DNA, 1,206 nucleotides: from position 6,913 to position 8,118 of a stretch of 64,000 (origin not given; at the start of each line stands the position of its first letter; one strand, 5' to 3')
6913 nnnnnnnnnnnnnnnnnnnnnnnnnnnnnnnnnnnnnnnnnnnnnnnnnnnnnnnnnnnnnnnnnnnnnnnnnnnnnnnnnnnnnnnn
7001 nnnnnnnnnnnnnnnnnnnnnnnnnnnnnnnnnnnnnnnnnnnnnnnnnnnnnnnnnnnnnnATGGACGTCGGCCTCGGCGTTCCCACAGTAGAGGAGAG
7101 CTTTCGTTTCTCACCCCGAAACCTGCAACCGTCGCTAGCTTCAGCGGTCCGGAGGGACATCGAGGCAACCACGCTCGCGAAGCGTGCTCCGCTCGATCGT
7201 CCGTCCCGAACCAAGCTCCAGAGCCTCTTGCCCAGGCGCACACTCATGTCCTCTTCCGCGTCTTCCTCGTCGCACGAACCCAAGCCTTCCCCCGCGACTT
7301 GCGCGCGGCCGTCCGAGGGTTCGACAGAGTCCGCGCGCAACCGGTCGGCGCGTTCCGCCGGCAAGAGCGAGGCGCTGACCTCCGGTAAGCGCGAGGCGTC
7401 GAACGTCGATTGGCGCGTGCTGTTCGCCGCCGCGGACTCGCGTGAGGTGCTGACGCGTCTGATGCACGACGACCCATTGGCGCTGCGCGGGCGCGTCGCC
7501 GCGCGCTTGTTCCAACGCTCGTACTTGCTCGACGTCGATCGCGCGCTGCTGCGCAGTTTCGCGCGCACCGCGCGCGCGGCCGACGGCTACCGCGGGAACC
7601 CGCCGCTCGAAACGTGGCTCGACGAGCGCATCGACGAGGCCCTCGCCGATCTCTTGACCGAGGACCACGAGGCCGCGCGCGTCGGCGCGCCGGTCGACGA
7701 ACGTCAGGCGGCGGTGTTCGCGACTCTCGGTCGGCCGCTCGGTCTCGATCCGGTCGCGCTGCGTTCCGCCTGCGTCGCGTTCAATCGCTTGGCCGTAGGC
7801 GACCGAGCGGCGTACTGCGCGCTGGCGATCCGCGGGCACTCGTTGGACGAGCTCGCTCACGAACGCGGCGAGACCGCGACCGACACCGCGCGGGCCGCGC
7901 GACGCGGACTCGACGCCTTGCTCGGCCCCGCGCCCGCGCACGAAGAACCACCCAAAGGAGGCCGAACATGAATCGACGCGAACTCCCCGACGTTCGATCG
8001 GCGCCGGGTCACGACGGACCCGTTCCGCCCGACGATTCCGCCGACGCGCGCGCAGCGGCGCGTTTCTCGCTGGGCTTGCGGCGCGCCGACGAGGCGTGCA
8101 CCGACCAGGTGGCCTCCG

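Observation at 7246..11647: Operon of a divergent sigma-region-4 protein, an unknown protein and a GAFTGA-less AAA+ regulator with a large novel N-domain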

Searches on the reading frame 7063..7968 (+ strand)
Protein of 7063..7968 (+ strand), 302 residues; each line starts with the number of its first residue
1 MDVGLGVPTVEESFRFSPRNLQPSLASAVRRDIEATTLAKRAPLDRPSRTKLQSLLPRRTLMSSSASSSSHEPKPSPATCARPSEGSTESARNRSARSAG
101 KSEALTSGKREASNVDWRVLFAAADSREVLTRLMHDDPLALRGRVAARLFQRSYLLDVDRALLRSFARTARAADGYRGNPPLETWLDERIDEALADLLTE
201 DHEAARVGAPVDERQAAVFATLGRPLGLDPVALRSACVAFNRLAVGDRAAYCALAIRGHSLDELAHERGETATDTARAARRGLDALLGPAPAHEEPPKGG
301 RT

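Call 4: search_protein_families(library=pfam, proteins=[window:7063-7968:+], max_evalue=1)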
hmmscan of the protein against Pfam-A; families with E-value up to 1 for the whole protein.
window:7063-7968:+ (302 aa): 0 families

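Call 5: search_protein_families(library=ncbifam, proteins=[window:7063-7968:+], max_evalue=1)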
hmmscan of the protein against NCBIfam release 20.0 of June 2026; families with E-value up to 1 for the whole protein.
window:7063-7968:+ (302 aa): 0 families

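Call 6: find_homologous_proteins(query=window:7063-7968:+)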
Query window:7063-7968:+ (302 aa): 24 proteins with E <= 0.001 among 8000 candidates.
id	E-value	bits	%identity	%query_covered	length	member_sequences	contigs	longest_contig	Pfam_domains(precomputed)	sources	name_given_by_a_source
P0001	2.9e-110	386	99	61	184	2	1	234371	-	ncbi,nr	ncbi:MAG: hypothetical protein K8S98_02825 [Planctomycetes bacterium]|nr:hypothetical protein [Planc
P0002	5.6e-91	323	72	80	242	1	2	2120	-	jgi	jgi:hypothetical protein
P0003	3.9e-75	271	69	63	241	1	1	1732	-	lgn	-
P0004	6.8e-75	270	76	60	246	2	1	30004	-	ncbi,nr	ncbi:MAG: hypothetical protein IT453_04115 [Planctomycetes bacterium]|nr:hypothetical protein [Planc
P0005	1.3e-72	263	73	60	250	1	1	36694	-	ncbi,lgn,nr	ncbi:MAG: hypothetical protein HZA52_10725 [Planctomycetes bacterium]|nr:hypothetical protein [Planc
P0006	5.0e-68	248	71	58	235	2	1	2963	-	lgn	-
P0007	1.4e-64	237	69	57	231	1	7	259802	-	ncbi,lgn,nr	ncbi:MAG: hypothetical protein L6Q99_09970 [Planctomycetes bacterium]|nr:hypothetical protein [Planc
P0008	5.6e-64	235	59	76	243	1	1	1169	-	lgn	-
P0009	2.0e-63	233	68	57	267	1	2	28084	-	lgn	-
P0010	3.5e-51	193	57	59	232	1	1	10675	-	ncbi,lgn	-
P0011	8.7e-51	191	50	59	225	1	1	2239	-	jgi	jgi:DNA-directed RNA polymerase specialized sigma24 family protein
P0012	6.1e-48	182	50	70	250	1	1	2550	-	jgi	-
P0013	8.6e-44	168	55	57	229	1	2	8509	-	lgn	-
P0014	2.5e-43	167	53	57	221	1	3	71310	-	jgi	jgi:DNA-directed RNA polymerase specialized sigma24 family protein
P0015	1.4e-42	164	50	64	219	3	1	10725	-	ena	-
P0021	8.3e-34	136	48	56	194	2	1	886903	-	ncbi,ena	-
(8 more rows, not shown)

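Call 10: search_protein_families(library=pfam, alignment_id=A1, max_evalue=1)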
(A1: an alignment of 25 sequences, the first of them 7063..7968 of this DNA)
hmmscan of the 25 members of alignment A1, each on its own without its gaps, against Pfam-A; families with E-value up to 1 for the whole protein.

A. member 1, window:7063-7968:+ (302 aa): 0 families

B. families by the number of members that match (of 25 scanned): 4 families
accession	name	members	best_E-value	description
PF08281.18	Sigma70_r4_2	7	0.00047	Sigma-70, region 4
PF13404.12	HTH_AsnC-type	3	0.19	AsnC-type helix-turn-helix domain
PF01816.23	LRV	1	0.0031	Leucine rich repeat variant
PF04545.22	Sigma70_r4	1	0.026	Sigma-70, region 4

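Call 11: search_solved_structures(query=A1, max_evalue=10, show_alignments=3)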
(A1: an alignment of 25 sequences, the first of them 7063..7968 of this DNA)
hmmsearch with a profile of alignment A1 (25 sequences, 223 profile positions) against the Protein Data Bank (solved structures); distinct sequences matched with E-value up to 10: 1.
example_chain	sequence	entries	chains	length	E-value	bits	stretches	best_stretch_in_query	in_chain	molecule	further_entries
2pr7_A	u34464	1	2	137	1.4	11.4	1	30-73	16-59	Haloacid dehalogenase/epoxide hydrolase family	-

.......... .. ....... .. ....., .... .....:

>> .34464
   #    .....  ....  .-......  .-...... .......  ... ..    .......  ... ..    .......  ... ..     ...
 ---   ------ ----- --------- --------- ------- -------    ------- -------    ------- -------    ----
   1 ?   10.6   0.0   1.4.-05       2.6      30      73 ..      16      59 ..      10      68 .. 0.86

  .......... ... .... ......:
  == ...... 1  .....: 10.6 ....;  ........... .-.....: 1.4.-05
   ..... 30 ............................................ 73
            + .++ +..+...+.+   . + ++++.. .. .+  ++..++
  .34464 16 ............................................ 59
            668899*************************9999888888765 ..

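Call 16: find_encoding_contigs(protein=P0021, flank=8000, max_places=2)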
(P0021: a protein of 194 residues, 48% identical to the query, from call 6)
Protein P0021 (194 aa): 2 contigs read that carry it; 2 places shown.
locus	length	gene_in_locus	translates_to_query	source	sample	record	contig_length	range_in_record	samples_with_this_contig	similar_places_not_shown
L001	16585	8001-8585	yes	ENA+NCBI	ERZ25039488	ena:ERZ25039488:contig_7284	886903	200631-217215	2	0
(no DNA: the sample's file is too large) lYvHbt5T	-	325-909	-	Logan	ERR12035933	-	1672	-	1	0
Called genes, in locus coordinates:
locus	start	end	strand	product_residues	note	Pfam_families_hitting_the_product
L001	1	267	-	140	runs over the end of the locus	-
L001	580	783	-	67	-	-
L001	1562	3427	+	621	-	PF02535:Zip, PF03773:ArsP_1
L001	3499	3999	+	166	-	PF00254:FKBP_C, PF22199:FKBP26_IF (weak)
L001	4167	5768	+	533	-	PF00884:Sulfatase, PF01663:Phosphodiest, PF16347:SGSH_C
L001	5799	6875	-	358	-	PF22020:RlmL_1st, PF02926:THUMP, PF01170:UPF0020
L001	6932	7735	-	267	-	PF00106:adh_short, PF13561:adh_short_C2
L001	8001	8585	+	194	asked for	-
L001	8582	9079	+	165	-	-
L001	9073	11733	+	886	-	PF01590:GAF (faint), PF00158:Sigma54_activat (faint), PF14532:Sigma54_activ_2, PF25601:AAA_lid_14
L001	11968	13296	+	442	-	PF26314:MptA_B_family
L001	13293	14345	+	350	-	PF02547:Queuosine_synth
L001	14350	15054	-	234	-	PF02581:TMP-TENI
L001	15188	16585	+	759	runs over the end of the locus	PF01839:FG-GAP (faint), PF13517:FG-GAP_3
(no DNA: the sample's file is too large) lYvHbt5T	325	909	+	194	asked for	-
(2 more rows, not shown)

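Call 17: find_encoding_contigs(protein=P0014, flank=8000, max_places=2)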
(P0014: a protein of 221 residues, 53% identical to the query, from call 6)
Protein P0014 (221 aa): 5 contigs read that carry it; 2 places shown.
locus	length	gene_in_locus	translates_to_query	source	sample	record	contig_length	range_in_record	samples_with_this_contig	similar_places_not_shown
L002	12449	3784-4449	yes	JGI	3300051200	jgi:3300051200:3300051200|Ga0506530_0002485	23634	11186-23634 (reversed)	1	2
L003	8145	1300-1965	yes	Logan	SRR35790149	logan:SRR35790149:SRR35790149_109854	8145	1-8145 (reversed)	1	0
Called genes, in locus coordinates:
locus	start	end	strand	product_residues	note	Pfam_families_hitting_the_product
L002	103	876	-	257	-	PF08659:KR (weak), PF00106:adh_short, PF13561:adh_short_C2, PF23441:SDR (faint)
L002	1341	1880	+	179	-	-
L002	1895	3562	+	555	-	PF01145:Band_7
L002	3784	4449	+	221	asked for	-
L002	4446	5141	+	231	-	-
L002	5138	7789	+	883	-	PF01590:GAF (faint), PF00158:Sigma54_activat, PF14532:Sigma54_activ_2, PF25601:AAA_lid_14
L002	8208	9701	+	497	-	PF26314:MptA_B_family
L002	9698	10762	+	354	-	PF02547:Queuosine_synth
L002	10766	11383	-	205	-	-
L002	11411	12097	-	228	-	PF02581:TMP-TENI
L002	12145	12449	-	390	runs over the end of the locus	PF13489:Methyltransf_23 (weak), PF01135:PCMT (faint), PF01209:Ubie_methyltran (faint), PF08241:Methyltransf_11 (weak), PF13649:Methyltransf_25, PF13847:Methyltransf_31, PF13649:Methyltransf_25 (weak), PF08241:Methyltransf_11, +1 more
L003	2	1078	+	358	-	?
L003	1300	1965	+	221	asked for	-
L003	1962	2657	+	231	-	-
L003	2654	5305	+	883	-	PF01590:GAF (faint), PF00158:Sigma54_activat, PF14532:Sigma54_activ_2, PF25601:AAA_lid_14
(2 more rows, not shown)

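Call 69: search_protein_families(library=pfam, proteins=[L001:11968-13293:+], max_evalue=0.001)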
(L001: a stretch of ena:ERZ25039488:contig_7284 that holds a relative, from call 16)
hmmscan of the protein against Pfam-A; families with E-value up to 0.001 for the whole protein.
L001:11968-13293:+ (442 aa): 1 family
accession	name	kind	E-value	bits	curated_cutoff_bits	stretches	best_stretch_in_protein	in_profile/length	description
PF09594.16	GT87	-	7.4e-05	23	25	1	143-369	8-237/237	Glycosyltransferase family 87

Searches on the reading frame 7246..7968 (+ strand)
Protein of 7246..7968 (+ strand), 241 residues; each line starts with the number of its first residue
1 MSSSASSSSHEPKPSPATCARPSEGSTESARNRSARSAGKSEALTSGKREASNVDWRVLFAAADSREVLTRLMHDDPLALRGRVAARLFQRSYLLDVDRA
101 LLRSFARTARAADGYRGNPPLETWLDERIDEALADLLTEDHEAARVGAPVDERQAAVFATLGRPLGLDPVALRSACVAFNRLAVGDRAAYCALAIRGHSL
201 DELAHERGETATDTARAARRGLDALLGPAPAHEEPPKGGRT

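Call 21: predict_structure(alignment_id=A2)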
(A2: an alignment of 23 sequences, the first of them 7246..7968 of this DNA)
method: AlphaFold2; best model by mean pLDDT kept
length: 241 residues; sequences in the alignment: 23
mean_pLDDT: 82.7   pTM: 0.71
mean pLDDT of the five models: 82.7, 81.1, 80.6, 80.6, 80.2
residues with pLDDT >= 90: 164; 70-90: 12; 50-70: 31; < 50: 34
segments of 3 or more residues with pLDDT < 50: 27-34, 36-48
pLDDT, mean of each block of 10 residues (from residue 1): 52 55 47 46 47 83 92 95 96 95 98 96 97 97 92 91 90 95 97 96 97 98 81 56 46
secondary structure, 60 per line:
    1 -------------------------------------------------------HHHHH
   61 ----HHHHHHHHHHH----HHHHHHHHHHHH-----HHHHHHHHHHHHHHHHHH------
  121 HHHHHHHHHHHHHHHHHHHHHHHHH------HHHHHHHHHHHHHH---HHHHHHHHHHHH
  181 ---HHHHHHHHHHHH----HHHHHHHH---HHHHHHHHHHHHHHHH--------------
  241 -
elements in order: H56-60 H65-75 H80-91 H97-114 H121-145 H152-165 H169-180 H184-195 H200-207 H211-226

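Call 64: fold_search(model_id=the predicted structure, library=pdb)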
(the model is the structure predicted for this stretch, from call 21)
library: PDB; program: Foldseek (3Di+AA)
matches with E <= 10: 201; with E <= 0.001: 0
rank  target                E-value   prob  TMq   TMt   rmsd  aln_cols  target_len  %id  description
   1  6kon_F                2.9e-03  1.00  0.26  0.33  25.1       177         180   16  Mycobacterium tuberculosis initial transcription complex comprising sigma H and 5'-OH RNA of 5 nt (released 2020-03-11)
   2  1or7_A                3.0e-03  1.00  0.27  0.34  14.9       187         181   18  Crystal Structure of Escherichia coli sigmaE with the Cytoplasmic Domain of its Anti-sigma RseA (released 2003-04-15)
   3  5uxx_C                4.4e-03  1.00  0.30  0.41  10.2       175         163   12  Co-crystal structure of the sigma factor RpoE in complex with the anti-sigma factor NepR from Bartonella quintana (released 2018-02-28)
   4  5wuq_B                6.4e-03  1.00  0.25  0.35  10.1       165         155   14  Crystal structure of SigW in complex with its anti-sigma RsiW, a zinc binding form (released 2017-03-29)
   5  5zx2_F                6.7e-03  1.00  0.26  0.34  24.6       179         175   16  Mycobacterium tuberculosis RNA polymerase transcription initiation complex with ECF sigma factor sigma H and 7nt RNA (released 2019-03-20)
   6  9m9e_F                7.8e-03  0.99  0.21  0.28  19.7       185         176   20  Structural Basis of Pausing During Transcription Initiation in Mycobacterium tuberculosis (released 2026-01-14)
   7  7lq4_A                8.2e-03  1.00  0.29  0.34  12.2       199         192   19  Rr (RsiG)2-(c-di-GMP)2-WhiG complex (released 2021-07-14)
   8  5wur_A                9.0e-03  1.00  0.25  0.35  10.3       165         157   16  Crystal structure of SigW in complex with its anti-sigma RsiW, an oxdized form (released 2017-03-29)
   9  5uxx_A                9.9e-03  1.00  0.28  0.40   9.2       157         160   16  Co-crystal structure of the sigma factor RpoE in complex with the anti-sigma factor NepR from Bartonella quintana (released 2018-02-28)
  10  6pfv_A                1.1e-02  1.00  0.31  0.33  12.2       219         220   18  Structure of S. venezuelae RisG-WhiG-c-di-GMP complex: orthorhombic crystal form (released 2019-11-13)
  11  7qh5_B                1.1e-02  1.00  0.26  0.22  10.1       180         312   17  The crystal structure of the sigma factor SigG1 from Streptomyces tsukubaensis NRRL18488 (released 2022-12-21)
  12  6pfj_A                1.1e-02  1.00  0.29  0.31  12.2       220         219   19  Structure of S. venezuelae RsiG-WhiG-(ci-di-GMP) complex, P64 crystal form (released 2019-11-13)
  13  6jcy_F                1.1e-02  0.99  0.23  0.31  26.5       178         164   19  Mycobacterium tuberculosis RNA polymerase transcription initiation open complex with a chimeric ECF sigma factor sigH/ (released 2019-05-29)
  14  6jcx_F                1.3e-02  1.00  0.26  0.33  24.9       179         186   16  Mycobacterium tuberculosis transcription initiation complex with ECF sigma factor sigma H and 6nt RNA (released 2019-05-29)
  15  1or7_B                1.4e-02  1.00  0.28  0.39  13.5       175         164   17  Crystal Structure of Escherichia coli sigmaE with the Cytoplasmic Domain of its Anti-sigma RseA (released 2003-04-15)
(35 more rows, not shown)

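Call 83: search_protein_families(library=padloc, proteins=[window:7246-7968:+], max_evalue=0.01)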
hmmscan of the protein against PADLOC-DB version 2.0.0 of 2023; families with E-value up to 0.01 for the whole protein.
window:7246-7968:+ (241 aa): 0 families

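Call 86: search_protein_families(library=pfam, alignment_id=A8, max_evalue=1)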
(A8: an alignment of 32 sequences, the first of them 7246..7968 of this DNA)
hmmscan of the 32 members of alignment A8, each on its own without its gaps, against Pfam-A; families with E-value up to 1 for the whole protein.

A. member 1, window:7246-7968:+ (241 aa): 0 families

B. families by the number of members that match (of 32 scanned): 20 families
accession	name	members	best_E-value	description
PF08281.18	Sigma70_r4_2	5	0.00053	Sigma-70, region 4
PF13404.12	HTH_AsnC-type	4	0.0055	AsnC-type helix-turn-helix domain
PF04545.22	Sigma70_r4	2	0.005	Sigma-70, region 4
PF22233.2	PhyR_sigma-like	2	0.15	Response regulator PhyR, sigma-like domain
PF16859.10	TetR_C_11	1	0.0013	Tetracyclin repressor-like, C-terminal domain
PF22608.2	DNAX_ATPase_lid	1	0.0023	DNA polymerase III clamp loader subunit, ATPase lid domain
PF13338.12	AbiEi_4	1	0.0032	Transcriptional regulator, AbiEi antitoxin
PF10414.14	CysG_dimeriser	1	0.016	Sirohaem synthase dimerisation region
PF05696.16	DUF826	1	0.029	Protein of unknown function (DUF826)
PF13936.12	HTH_38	1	0.084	Helix-turn-helix domain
PF12802.13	MarR_2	1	0.094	MarR family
PF24484.1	ADAMTSL1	1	0.13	ADAMTSL1 domain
PF00165.29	HTH_AraC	1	0.14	Bacterial regulatory helix-turn-helix proteins, AraC family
PF25591.1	LRV_2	1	0.14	Leucine Rich Repeat Variant domain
PF00639.27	Rotamase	1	0.17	PPIC-type PPIASE domain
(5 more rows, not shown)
